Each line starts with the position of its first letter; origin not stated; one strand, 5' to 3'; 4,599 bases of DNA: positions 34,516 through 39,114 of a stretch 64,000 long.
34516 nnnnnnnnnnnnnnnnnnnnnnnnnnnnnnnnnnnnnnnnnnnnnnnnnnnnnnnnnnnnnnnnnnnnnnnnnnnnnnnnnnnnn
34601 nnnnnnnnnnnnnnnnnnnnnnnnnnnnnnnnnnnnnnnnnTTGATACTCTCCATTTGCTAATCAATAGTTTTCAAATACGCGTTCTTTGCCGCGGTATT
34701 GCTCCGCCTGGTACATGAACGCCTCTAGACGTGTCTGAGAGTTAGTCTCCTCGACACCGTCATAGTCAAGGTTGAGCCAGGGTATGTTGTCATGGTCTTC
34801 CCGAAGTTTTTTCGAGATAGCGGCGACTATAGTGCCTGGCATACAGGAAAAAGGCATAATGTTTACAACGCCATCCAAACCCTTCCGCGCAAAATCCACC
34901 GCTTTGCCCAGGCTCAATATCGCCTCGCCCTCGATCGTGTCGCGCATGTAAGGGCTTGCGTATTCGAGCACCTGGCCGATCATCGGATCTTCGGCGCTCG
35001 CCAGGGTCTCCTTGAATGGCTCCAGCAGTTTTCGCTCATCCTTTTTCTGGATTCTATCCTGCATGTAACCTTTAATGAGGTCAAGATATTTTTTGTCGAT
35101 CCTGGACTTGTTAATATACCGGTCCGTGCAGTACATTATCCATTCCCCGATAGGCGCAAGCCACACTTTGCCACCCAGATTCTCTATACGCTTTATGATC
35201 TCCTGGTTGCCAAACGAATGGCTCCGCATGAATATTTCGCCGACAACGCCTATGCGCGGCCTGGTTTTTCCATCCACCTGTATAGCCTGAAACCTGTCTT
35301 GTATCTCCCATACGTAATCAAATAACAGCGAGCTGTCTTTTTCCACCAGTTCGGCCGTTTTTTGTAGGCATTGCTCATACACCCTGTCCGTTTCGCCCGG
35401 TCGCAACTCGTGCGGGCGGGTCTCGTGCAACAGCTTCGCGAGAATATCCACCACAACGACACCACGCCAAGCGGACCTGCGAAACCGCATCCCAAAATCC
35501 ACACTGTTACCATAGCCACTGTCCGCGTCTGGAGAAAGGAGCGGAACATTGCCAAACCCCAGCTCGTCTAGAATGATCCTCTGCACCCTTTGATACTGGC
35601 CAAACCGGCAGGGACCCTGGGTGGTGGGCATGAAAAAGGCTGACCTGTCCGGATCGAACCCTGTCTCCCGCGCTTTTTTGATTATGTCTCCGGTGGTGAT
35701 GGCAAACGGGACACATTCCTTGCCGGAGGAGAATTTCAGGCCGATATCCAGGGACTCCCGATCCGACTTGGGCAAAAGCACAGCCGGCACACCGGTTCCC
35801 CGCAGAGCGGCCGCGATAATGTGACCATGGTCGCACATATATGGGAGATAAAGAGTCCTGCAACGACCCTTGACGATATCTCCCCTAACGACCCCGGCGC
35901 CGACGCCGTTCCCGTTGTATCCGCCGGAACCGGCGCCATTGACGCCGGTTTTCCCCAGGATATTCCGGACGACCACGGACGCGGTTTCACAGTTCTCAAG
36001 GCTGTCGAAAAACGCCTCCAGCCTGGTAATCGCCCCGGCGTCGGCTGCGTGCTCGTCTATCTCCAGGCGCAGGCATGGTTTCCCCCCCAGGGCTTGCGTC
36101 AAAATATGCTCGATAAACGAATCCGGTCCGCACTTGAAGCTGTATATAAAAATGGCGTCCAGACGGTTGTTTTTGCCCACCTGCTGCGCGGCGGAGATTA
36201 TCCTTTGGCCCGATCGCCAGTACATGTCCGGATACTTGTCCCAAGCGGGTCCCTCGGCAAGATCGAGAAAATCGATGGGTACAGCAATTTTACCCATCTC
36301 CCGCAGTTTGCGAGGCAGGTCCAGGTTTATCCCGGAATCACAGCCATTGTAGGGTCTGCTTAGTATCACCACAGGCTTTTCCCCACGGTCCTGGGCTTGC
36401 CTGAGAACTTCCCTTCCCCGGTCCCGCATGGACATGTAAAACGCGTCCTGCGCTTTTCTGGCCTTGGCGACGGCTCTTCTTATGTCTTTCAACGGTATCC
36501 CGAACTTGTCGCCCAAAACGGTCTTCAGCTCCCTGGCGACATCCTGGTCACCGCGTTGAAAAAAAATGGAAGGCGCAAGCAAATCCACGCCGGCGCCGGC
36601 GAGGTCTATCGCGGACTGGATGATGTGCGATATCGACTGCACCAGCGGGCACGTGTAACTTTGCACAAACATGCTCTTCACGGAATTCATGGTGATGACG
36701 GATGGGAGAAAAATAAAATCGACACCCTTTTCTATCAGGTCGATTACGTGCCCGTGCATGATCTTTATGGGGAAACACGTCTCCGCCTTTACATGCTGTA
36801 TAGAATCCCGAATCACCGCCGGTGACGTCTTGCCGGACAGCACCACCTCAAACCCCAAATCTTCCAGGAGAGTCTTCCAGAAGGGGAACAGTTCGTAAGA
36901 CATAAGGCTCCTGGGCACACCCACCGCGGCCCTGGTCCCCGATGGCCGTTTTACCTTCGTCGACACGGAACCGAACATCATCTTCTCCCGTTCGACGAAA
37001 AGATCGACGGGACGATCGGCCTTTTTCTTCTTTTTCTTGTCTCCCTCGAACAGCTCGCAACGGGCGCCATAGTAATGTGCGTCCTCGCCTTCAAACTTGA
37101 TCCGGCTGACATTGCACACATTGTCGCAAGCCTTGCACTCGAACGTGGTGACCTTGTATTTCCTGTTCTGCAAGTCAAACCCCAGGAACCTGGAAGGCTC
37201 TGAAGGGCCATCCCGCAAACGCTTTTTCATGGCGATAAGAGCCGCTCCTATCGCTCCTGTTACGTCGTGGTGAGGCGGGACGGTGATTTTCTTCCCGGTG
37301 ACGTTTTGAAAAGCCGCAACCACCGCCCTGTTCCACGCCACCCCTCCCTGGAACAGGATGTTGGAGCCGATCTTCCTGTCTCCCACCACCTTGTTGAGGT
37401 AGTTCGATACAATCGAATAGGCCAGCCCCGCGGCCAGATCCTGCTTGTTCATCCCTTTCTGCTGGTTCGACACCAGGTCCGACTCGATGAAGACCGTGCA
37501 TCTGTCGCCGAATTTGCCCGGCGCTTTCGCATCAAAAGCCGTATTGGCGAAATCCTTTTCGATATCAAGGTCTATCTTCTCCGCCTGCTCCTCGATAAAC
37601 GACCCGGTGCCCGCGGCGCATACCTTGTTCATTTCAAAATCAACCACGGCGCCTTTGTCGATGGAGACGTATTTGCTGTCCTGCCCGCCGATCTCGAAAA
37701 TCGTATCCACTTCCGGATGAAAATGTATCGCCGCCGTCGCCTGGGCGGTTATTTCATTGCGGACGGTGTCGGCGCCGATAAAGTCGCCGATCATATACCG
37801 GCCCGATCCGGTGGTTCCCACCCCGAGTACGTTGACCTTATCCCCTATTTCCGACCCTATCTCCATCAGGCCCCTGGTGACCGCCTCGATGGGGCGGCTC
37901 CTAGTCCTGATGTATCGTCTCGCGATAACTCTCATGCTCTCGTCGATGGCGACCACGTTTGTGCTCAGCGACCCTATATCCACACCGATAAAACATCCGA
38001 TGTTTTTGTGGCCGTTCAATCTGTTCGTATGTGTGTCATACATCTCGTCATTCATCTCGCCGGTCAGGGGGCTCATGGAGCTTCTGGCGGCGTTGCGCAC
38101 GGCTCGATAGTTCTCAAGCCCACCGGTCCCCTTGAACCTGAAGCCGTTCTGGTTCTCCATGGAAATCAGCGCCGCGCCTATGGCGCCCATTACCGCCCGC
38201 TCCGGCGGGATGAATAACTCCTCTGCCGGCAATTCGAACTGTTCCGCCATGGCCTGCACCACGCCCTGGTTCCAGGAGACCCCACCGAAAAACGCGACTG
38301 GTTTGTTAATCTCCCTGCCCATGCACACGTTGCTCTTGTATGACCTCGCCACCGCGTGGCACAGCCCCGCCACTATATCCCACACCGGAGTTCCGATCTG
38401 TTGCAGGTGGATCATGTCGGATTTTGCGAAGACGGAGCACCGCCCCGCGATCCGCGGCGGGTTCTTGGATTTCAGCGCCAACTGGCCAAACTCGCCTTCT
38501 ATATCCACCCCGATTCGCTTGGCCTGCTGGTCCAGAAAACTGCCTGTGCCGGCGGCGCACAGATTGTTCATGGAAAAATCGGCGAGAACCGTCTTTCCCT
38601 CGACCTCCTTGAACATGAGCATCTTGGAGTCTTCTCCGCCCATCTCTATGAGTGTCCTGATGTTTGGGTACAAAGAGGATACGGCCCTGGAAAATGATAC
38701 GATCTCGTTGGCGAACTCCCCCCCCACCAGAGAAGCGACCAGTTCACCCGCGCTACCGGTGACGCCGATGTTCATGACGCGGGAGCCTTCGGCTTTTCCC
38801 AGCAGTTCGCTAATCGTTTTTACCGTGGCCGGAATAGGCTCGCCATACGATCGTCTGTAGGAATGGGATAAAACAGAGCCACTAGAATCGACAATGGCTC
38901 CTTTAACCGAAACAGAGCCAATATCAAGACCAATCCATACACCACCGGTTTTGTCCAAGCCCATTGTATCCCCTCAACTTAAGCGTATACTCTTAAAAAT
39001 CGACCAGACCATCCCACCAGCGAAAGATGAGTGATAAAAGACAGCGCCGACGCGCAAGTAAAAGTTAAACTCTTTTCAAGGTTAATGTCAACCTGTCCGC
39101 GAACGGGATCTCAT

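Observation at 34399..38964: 1433-aa fusion of two BadF/HgdC-type ATPases with 2-hydroxyacyl-CoA-dehydratase-like domains, followed by a ferredoxin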

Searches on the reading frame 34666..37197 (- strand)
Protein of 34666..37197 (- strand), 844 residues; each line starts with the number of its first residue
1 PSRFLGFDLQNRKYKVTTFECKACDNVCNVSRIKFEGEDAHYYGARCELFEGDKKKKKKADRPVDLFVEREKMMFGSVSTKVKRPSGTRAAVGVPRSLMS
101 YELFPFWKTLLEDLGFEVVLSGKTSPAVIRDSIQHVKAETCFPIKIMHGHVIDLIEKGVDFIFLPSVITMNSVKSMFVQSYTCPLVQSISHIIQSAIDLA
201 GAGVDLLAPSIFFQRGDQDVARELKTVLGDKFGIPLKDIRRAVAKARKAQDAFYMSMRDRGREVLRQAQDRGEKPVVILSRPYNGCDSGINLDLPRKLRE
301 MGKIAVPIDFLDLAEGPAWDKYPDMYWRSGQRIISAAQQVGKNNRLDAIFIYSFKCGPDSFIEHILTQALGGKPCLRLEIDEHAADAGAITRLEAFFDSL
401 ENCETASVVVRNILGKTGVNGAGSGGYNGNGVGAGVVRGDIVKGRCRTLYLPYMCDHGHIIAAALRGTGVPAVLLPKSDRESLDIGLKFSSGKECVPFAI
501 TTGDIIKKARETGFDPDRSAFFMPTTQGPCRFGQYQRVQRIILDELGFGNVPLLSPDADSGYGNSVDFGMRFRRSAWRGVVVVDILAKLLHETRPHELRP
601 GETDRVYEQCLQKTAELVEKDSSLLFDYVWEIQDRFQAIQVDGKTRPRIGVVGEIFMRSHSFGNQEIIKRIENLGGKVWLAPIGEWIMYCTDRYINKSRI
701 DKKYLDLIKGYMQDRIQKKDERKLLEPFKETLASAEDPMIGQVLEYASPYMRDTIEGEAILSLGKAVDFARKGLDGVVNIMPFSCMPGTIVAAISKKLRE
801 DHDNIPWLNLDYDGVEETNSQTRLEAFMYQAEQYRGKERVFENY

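Call 36: predict_structure(alignment_id=A2)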
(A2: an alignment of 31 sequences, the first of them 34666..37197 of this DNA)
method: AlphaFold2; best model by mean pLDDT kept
length: 844 residues; sequences in the alignment: 31
mean_pLDDT: 82.5   pTM: 0.82
mean pLDDT of the five models: 82.5, 81.6, 80.0, 80.0, 79.6
residues with pLDDT >= 90: 442; 70-90: 237; 50-70: 83; < 50: 82
segments of 3 or more residues with pLDDT < 50: 1-9, 23-27, 48-59, 404-444, 559-566, 841-844
pLDDT, mean of each block of 10 residues (from residue 1): 39 60 50 67 51 45 84 80 73 93 95 95 85 72 88 94 94 86 90 91 94 94 93 96 97 95 93 93 86 87 92 88 83 93 93 81 89 88 65 84 50 32 25 33 65 93 91 94 92 84 95 93 69 77 91 68 53 93 95 93 97 97 97 96 91 87 89 93 89 90 91 94 92 79 94 86 93 92 75 91 92 65 91 79 43
secondary structure, 60 per line:
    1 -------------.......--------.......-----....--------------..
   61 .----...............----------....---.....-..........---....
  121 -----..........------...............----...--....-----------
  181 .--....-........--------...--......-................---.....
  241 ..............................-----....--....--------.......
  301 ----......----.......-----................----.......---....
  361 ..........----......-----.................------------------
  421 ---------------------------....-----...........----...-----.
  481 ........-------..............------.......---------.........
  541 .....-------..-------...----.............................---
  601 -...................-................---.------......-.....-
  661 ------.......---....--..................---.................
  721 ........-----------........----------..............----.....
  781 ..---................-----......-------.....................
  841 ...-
elements in order (helices of 4 or more, strands of 3 or more residues): E14-20 E29-35 E41-44 H66-80 E91-94 H98-102 H104-113 E117-120 H126-135 H142-156 E161-163 E166-169 H184-187 H189-196 E205-207 E210-212 H217-232 H236-270 E276-279 H282-285 H294-300 E305-307 H315-321 H328-342 E347-353 H357-370 E375-380 H386-402 E448-451 H457-467 E472-474 H480-488 H496-509 E519-522 H532-545 H569-596 H602-620 H622-637 E648-653 H655-659 H667-673 E677-680 H683-700 H704-728 H740-747 H758-771 E776-782 H786-801 E807-812 H820-843

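Call 38: fold_search(model_id=the predicted structure, library=pdb)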
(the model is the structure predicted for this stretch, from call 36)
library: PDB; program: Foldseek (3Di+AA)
matches with E <= 10: 642; with E <= 0.001: 12
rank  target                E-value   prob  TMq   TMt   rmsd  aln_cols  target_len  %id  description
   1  8s02_A                5.9e-06  1.00  0.26  0.43   9.4       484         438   12  BzdNO-benzoyl-CoA complex (released 2025-03-05)
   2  6eno                  6.7e-06  1.00  0.26  0.47   8.2       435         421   15  Double cubane cluster oxidoreductase (released 2018-03-14)
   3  9gai_E                8.4e-06  1.00  0.23  0.39  10.8       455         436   15  3-methylbenzoyl-CoA reductase from Thauera chlorobenzoica (MbdONPQ) (released 2026-02-18)
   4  7yyl_A                1.0e-05  1.00  0.25  0.45   8.9       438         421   16  nucleotide-free DCCP:DCCP-R complex (released 2022-12-28)
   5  9gai_A                1.2e-05  1.00  0.25  0.42  10.0       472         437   15  3-methylbenzoyl-CoA reductase from Thauera chlorobenzoica (MbdONPQ) (released 2026-02-18)
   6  8s2r_C                1.5e-05  1.00  0.25  0.43   9.3       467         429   12  BzdNO in partially coenzyme A - free state (released 2025-03-05)
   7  9g87_A                1.5e-05  1.00  0.22  0.37  10.6       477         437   14  3-methylbenzoyl-CoA reductase from Thauera chlorobenzoica (subunits MbdON ) (released 2026-02-04)
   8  8s02_B                2.9e-05  1.00  0.24  0.48   9.5       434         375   12  BzdNO-benzoyl-CoA complex (released 2025-03-05)
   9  7yzm_A                5.7e-05  1.00  0.26  0.46   8.3       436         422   16  MgADPNP-bound DCCP:DCCP-R complex (released 2022-12-28)
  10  3o3o_A                1.5e-04  1.00  0.26  0.46   9.1       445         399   10  (R)-2-hydroxyisocaproyl-CoA dehydratase in complex with (R)-2-hydroxyisocaproate (released 2011-03-16)
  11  3o3m_C                1.9e-04  1.00  0.27  0.49   8.9       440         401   10  (R)-2-Hydroxyisocaproyl-CoA Dehydratase (released 2011-03-16)
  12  3o3m_A                1.9e-04  1.00  0.26  0.47   8.8       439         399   11  (R)-2-Hydroxyisocaproyl-CoA Dehydratase (released 2011-03-16)
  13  4rs3                  6.1e-03  0.75  0.10  0.23  20.6       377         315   11  Crystal structure of carbohydrate transporter A0QYB3 from Mycobacterium smegmatis str. MC2 155, target EFI-510969, in co (released 2014-11-19)
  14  2p9h_A                7.7e-03  0.82  0.10  0.26  19.8       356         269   12  High resolution structure of the Lactose Repressor bound to IPTG (released 2007-06-19)
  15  4rsm_D                7.7e-03  0.75  0.11  0.24  20.3       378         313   11  Crystal structure of carbohydrate transporter msmeg_3599 from mycobacterium smegmatis str. mc2 155, target efi-510970, (released 2014-12-10)
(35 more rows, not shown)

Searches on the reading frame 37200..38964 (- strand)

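Call 40: search_solved_structures(query=window:37200-38964:-, max_evalue=1e-10, show_alignments=2)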
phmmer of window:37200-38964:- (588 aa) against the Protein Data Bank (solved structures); distinct sequences matched with E-value up to 1e-10: 5.
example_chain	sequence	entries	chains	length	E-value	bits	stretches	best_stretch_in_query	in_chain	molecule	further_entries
4eht_A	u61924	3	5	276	1.3e-33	119.8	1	11-271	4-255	Activator of 2-hydroxyisocaproyl-CoA dehydratase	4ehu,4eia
1hux_A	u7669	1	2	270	1.5e-30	109.7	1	326-584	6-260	ACTIVATOR OF (R)-2-HYDROXYGLUTARYL-COA DEHYDRATASE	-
9gai_D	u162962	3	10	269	7.5e-30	107.4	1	327-580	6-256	3-methylbenzoyl-CoA reductase alpha subunit MbdQ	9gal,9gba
7yyl_E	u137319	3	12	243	9.7e-27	97.1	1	325-579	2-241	Putative CoA-substrate-specific enzyme activase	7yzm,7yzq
9gai_C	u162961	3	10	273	4.4e-19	71.8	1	326-578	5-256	3-methylbenzoyl-CoA reductase delta subunit MbdP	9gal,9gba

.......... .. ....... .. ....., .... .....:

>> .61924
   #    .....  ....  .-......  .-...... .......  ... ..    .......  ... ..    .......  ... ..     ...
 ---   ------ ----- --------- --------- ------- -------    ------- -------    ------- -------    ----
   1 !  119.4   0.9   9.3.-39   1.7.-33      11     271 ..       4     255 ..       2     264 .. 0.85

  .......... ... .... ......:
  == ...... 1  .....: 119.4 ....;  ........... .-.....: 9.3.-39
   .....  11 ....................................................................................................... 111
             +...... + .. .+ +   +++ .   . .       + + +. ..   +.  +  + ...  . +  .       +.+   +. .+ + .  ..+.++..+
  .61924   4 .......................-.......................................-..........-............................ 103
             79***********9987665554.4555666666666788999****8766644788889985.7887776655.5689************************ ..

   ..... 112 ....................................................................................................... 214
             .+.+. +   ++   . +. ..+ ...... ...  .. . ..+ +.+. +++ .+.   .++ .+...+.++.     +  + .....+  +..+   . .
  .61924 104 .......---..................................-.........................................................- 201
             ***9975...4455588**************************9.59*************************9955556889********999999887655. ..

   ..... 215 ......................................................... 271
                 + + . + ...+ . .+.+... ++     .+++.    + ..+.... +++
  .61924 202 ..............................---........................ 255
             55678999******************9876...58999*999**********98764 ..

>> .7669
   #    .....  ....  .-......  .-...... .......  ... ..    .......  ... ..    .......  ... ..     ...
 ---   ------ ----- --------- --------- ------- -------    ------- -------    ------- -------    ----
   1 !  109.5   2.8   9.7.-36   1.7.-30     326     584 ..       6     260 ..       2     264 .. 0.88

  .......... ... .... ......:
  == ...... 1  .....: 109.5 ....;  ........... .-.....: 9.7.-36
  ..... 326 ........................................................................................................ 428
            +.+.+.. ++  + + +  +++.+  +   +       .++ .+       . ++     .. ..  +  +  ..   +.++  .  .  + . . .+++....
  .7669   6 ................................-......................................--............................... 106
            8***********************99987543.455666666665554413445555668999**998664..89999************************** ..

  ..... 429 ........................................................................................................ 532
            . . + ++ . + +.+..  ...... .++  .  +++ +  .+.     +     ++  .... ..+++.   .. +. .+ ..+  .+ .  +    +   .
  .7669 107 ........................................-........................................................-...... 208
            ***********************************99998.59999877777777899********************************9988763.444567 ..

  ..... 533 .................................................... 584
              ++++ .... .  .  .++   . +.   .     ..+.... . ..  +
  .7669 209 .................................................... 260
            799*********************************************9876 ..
